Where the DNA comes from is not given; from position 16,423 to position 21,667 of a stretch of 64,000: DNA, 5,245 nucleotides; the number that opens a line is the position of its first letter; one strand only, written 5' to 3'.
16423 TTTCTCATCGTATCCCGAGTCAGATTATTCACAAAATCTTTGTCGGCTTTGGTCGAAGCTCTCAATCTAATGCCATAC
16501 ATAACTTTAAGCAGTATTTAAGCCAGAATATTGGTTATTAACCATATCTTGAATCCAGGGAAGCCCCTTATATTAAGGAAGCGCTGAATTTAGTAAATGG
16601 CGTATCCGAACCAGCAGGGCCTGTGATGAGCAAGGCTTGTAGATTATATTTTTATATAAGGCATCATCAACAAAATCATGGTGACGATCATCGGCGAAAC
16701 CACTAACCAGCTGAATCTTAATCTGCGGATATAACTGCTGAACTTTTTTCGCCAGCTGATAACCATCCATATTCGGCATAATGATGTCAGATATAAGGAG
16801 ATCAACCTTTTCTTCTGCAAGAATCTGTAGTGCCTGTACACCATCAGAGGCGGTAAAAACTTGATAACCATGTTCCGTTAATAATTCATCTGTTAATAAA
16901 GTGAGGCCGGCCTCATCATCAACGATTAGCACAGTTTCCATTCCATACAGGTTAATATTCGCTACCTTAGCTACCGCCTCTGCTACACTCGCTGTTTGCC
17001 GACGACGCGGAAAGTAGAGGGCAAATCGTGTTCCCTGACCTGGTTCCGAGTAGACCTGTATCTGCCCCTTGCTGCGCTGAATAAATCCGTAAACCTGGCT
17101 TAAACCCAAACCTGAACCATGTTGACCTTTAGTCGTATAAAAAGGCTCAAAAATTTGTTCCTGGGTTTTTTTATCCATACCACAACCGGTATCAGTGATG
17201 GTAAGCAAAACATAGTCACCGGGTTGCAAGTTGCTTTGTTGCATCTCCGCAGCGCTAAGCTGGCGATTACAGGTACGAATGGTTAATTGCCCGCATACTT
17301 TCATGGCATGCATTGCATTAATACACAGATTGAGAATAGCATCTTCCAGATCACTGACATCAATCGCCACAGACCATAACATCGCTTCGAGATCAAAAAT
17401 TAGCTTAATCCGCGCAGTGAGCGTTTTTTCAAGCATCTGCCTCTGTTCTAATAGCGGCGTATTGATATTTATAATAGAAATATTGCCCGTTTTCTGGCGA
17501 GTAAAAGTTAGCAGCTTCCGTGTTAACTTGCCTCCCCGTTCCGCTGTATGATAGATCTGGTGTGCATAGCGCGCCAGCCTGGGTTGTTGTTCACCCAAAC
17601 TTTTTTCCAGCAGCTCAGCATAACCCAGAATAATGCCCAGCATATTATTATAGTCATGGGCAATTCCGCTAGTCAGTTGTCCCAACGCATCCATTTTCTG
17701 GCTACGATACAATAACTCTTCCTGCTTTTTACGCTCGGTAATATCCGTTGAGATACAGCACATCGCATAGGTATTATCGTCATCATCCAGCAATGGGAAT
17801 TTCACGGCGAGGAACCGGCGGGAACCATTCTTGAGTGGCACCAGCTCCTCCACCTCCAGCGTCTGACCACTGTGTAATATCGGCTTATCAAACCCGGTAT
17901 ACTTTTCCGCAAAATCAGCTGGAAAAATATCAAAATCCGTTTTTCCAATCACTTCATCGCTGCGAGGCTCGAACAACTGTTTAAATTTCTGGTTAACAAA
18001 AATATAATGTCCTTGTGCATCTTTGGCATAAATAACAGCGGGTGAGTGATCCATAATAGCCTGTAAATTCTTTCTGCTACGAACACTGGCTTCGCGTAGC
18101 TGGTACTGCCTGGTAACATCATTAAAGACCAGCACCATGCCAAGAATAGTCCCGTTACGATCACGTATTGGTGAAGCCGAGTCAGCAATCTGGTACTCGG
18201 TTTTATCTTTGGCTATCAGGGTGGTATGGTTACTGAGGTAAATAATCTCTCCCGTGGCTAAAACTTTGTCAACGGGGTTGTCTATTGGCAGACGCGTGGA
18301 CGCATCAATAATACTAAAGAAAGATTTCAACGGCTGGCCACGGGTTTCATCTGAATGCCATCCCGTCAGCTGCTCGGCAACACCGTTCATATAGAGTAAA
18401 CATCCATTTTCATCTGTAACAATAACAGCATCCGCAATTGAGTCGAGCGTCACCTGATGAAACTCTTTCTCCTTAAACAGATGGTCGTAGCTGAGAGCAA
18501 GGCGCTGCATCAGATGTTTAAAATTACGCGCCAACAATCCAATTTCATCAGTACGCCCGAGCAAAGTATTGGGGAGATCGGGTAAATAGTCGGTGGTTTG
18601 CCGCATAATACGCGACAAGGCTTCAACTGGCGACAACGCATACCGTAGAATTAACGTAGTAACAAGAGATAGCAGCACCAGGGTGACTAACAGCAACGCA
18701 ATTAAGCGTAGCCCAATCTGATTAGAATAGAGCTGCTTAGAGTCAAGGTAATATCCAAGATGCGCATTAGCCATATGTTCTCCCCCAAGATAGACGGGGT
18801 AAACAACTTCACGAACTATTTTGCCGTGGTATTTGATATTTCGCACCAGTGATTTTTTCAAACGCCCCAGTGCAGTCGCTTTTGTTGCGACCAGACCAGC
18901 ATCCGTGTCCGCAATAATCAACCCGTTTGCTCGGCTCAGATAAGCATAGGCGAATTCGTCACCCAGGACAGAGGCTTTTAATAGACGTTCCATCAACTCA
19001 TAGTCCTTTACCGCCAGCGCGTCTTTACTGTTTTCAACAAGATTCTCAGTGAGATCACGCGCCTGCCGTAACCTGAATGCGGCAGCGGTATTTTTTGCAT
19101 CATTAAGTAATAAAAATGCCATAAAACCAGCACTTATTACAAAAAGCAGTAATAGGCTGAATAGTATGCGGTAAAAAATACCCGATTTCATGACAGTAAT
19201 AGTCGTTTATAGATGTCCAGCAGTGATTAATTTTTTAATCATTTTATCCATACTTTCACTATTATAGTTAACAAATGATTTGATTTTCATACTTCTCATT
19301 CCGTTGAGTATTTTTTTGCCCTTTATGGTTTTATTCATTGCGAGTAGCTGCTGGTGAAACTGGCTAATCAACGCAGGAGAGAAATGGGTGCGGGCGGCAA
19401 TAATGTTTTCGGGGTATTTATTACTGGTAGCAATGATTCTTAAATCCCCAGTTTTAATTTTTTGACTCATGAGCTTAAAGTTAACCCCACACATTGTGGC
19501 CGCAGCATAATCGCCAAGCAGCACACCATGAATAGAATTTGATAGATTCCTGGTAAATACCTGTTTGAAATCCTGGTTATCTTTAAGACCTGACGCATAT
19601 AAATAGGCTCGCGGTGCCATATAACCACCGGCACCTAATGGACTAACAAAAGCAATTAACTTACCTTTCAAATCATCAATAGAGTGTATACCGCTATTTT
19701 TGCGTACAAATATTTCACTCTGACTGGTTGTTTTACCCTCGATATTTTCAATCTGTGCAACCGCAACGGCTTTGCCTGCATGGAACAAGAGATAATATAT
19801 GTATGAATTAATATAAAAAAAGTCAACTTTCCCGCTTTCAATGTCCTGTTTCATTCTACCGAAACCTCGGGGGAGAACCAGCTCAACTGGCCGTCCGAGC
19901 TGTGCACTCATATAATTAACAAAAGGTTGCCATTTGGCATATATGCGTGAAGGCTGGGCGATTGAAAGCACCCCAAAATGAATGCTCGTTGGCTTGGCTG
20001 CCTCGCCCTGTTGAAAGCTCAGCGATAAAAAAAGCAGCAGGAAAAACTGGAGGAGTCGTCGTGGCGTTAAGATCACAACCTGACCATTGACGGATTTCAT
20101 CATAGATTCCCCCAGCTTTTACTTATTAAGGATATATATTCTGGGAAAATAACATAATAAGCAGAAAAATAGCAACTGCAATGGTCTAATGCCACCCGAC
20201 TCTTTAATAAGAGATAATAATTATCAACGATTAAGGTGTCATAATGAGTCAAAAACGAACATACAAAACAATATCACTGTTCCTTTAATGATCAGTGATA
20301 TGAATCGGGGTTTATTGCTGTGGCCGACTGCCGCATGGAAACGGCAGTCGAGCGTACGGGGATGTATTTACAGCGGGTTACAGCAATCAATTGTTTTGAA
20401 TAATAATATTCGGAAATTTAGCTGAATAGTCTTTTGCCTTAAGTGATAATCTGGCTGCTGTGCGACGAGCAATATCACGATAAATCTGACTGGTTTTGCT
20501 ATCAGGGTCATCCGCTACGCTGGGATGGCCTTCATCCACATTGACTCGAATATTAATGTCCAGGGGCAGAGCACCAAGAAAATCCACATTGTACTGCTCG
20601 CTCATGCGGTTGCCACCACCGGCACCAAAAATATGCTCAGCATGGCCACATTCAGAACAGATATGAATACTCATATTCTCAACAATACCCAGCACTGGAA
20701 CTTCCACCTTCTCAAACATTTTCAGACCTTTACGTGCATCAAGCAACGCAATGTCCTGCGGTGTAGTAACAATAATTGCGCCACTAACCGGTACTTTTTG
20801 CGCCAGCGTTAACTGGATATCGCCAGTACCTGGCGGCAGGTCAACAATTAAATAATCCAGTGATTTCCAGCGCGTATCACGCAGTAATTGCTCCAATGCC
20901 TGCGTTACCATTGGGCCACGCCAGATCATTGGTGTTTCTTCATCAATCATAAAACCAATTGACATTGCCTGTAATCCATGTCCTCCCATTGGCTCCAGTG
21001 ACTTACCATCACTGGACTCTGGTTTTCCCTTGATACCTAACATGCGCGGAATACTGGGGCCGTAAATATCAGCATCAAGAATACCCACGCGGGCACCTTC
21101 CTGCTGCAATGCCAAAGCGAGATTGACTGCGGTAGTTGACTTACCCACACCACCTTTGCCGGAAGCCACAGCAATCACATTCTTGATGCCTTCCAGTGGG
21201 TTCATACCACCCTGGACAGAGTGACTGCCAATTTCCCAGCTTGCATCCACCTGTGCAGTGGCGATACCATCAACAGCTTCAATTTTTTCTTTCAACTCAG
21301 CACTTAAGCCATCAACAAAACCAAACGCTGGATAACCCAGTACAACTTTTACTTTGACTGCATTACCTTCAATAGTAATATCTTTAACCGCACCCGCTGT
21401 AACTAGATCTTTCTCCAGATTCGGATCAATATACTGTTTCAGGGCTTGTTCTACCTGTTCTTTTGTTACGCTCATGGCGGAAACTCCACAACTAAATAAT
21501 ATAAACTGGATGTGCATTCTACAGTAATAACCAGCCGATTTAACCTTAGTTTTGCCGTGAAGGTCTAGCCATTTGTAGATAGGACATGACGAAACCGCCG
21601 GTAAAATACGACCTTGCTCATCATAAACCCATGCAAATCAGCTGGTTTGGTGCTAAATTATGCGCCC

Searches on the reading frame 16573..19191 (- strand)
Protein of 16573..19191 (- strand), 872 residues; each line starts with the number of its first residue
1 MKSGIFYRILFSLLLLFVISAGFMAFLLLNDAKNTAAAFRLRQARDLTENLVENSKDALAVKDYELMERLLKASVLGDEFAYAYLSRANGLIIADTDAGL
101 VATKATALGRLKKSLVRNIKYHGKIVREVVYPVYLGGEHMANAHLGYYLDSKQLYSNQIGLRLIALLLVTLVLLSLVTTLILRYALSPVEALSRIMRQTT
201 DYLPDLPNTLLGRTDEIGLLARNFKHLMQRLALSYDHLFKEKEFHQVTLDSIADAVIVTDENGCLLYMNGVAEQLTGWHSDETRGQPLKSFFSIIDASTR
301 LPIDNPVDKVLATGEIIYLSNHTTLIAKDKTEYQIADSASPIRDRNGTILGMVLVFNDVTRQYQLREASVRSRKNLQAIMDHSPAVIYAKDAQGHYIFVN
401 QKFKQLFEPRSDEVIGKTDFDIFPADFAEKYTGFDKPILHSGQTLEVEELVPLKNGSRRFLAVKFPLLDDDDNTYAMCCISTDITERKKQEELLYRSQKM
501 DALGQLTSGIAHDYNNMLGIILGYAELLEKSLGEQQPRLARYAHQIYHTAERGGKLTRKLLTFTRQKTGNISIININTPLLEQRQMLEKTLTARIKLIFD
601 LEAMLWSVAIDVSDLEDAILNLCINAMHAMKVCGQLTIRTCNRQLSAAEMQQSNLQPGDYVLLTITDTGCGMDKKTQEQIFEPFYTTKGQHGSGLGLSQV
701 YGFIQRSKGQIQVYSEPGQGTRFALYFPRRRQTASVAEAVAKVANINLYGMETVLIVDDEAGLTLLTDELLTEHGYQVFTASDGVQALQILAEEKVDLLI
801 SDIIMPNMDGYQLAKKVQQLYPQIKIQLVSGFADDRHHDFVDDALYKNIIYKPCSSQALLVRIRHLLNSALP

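Call 8: find_encoding_contigs(protein=window:16573-19191:-, flank=2000, max_places=3)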
Protein window:16573-19191:- (872 aa): 3 contigs read that carry it; 1 place shown.
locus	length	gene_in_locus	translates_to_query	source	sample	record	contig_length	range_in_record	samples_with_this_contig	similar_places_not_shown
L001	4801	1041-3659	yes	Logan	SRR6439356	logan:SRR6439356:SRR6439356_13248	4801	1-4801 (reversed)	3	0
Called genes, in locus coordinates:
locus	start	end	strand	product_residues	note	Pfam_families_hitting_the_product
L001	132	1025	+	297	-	PF12974:Phosphonate-bd, PF09084:NMT1 (weak)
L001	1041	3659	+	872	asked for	PF00989:PAS, PF08448:PAS_4, PF13426:PAS_9, PF08448:PAS_4, PF13426:PAS_9, PF00512:HisKA, PF02518:HATPase_c, PF00072:Response_reg, +3 more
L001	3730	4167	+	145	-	PF13673:Acetyltransf_10, PF00583:Acetyltransf_1, PF13508:Acetyltransf_7, PF08445:FR47 (weak)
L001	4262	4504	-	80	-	PF00581:Rhodanese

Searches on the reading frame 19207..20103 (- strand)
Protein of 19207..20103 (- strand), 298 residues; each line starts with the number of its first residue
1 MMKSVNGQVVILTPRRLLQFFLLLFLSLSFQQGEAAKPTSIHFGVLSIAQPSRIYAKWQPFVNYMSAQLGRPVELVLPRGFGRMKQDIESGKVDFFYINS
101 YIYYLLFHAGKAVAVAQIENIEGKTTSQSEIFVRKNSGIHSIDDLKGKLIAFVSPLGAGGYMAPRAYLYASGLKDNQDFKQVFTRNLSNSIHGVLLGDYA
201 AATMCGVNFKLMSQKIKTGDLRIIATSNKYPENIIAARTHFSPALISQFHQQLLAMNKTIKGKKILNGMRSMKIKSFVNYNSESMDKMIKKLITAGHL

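Call 13: search_protein_families(library=ncbifam, proteins=[window:19207-20103:-])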
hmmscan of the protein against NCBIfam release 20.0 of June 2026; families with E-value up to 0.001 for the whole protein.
window:19207-20103:- (298 aa): 7 families
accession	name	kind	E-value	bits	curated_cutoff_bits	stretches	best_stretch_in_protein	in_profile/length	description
TIGR01098.1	3A0109s03R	subfamily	1.6e-38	132.7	112.05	1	17-254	4-251/253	phosphate/phosphite/phosphonate ABC transporter substrate-binding protein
TIGR03431.1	PhnD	equivalog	1.5e-30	106.6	261.1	1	17-288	6-279/288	phosphonate ABC transporter substrate-binding protein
NF040750.1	tetrathio_HK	equivalog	2.8e-12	45.9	750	1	41-184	7-154/555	tetrathionate respiration histidine kinase TtrS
TIGR04553.1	ABC_peri_selen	hypoth_equivalog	1.4e-11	44.3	250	1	50-284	11-251/266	putative selenate ABC transporter substrate-binding protein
TIGR02122.1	TRAP_TAXI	subfamily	8.9e-08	31.3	84.35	1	128-246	122-239/320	TAXI family TRAP transporter solute-binding subunit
NF049985.1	SBP_like_Rv1680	exception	1.6e-07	31.3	400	1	47-265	7-235/268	Rv1680 family SBP-like protein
TIGR01728.1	SsuA_fam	subfamily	1.4e-05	24.5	163.5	1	88-153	47-109/290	aliphatic sulfonate ABC transporter substrate-binding protein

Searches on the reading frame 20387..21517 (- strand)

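Call 13: search_protein_families(library=ncbifam, proteins=[window:20387-21517:-])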
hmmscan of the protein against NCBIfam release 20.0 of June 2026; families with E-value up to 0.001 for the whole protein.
window:20387-21517:- (376 aa): 23 families
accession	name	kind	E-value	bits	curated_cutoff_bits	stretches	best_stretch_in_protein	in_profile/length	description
NF008669.0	PRK11670.1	equivalog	1.7e-133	445.1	348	1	17-361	12-357/369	iron-sulfur cluster carrier protein ApbC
NF041136.1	MrpORP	equivalog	3.3e-91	306.3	450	1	109-360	2-255/365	iron-sulfur cluster carrier protein MrpORP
TIGR01969.1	minD_arch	subfamily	3.2e-21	75.6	201.75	2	114-166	2-54/251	cell division ATPase MinD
TIGR01968.1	minD_bact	equivalog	1.7e-17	63.6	212.9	2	113-151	2-40/261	septum site-determining protein MinD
NF047398.1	AAA_KGGVGR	domain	1.6e-11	44.9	90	1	113-163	3-53/190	KGGVGR-motif variant AAA ATPase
NF041546.1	ParA_partition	equivalog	3.3e-11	43.1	180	1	114-150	1-37/203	ParA family partition ATPase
TIGR01007.1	eps_fam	subfamily_domain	1.2e-10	41.2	108.05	1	113-155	18-60/204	polysaccharide biosynthesis tyrosine autokinase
TIGR03018.1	pepcterm_TyrKin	hypoth_equivalog_domain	5.5e-10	38.9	230.65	1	110-166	33-90/207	XrtA-associated tyrosine autokinase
TIGR03815.1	CpaE_hom_Actino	equivalog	7.8e-08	31.8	154.45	1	113-166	112-165/340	septum site-determining protein Ssd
TIGR02945.1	SUF_assoc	equivalog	5.7e-07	29.9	143.4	1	19-95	3-80/99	SUF system Fe-S cluster assembly protein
NF033200.1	F430_CfbC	exception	7.2e-07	28.8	402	1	119-150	6-37/260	Ni-sirohydrochlorin a,c-diamide reductive cyclase ATP-dependent reductase subunit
TIGR03371.1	cellulose_yhjQ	equivalog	1.1e-06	28.3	157.85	1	113-151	2-40/246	cellulose biosynthesis protein BcsQ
NF008079.0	PRK10818.1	equivalog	3.9e-06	26.4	508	1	113-152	3-42/270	septum site-determining protein MinD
NF009701.0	PRK13230.1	subfamily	9.2e-06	24.9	350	1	119-150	7-38/291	nitrogenase reductase-like protein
TIGR03029.1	EpsG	equivalog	9.7e-06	24.9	313.8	1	111-170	102-161/274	chain length determinant protein tyrosine kinase EpsG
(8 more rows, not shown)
